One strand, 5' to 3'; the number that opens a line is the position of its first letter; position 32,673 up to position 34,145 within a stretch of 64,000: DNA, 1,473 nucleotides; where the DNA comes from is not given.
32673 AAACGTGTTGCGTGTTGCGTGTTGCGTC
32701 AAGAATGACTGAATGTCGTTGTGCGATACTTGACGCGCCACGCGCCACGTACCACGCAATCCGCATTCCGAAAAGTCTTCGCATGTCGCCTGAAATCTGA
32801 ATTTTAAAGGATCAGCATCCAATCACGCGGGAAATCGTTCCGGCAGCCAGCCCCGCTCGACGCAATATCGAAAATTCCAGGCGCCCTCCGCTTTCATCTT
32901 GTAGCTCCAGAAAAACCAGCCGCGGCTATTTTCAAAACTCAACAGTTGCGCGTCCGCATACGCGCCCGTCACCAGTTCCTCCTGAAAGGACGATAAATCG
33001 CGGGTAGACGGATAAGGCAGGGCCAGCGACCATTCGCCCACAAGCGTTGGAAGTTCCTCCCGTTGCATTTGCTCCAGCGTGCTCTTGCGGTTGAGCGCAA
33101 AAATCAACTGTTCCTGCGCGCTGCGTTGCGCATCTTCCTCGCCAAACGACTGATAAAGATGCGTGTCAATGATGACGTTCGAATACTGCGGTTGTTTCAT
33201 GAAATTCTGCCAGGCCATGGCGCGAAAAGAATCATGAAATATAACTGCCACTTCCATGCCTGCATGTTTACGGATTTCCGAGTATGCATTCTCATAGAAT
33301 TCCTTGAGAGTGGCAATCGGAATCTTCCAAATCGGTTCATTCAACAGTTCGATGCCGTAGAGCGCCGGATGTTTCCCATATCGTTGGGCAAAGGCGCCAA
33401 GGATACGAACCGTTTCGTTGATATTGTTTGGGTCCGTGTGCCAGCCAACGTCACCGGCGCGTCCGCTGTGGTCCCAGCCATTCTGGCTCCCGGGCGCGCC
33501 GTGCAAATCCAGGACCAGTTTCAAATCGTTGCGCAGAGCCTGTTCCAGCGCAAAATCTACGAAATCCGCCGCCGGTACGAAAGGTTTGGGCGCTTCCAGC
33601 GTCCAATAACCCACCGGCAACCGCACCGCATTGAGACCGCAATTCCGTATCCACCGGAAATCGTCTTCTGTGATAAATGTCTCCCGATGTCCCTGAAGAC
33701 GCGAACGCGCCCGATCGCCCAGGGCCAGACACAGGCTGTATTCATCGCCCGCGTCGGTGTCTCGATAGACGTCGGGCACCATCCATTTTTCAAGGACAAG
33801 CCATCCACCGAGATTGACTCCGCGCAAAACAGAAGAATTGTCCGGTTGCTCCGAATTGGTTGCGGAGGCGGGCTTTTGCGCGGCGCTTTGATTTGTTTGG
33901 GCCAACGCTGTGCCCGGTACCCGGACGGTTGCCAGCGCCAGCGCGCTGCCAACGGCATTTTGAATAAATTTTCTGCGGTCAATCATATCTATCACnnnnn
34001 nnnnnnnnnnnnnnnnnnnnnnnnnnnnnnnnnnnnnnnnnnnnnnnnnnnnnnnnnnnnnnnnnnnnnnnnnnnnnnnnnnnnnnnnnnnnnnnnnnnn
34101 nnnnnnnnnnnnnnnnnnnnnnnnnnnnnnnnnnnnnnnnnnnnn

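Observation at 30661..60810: Recurrent pair of a giant beta-sandwich secreted protein and an H-X9-DG pseudopilin, wired into GH operons and two-component systems: a candidate SusC/D-independent glycan-utilisation architecture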

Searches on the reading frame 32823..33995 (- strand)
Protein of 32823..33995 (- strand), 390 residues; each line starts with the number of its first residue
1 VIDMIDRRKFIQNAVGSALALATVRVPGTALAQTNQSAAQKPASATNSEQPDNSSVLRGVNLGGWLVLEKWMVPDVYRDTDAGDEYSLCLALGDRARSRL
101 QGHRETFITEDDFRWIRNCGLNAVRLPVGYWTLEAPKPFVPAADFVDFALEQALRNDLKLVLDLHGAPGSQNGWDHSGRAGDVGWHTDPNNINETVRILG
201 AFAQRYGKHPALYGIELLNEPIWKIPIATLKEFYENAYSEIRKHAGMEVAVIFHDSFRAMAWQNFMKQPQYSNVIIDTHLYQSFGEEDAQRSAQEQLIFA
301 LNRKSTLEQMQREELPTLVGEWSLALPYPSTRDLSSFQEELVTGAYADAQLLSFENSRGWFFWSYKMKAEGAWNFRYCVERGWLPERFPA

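Call 4: search_protein_families(library=pfam, proteins=[window:32823-33995:-], max_evalue=0.01)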
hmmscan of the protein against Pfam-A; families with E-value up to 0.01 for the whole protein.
window:32823-33995:- (390 aa): 2 families
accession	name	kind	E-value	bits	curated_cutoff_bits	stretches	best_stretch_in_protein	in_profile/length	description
PF00150.24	Cellulase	-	7.4e-16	58.9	23.5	1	108-330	22-240/272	Cellulase (glycosyl hydrolase family 5)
PF02449.21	Glyco_hydro_42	-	0.0018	18.1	21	0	191-221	108-138/376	Beta-galactosidase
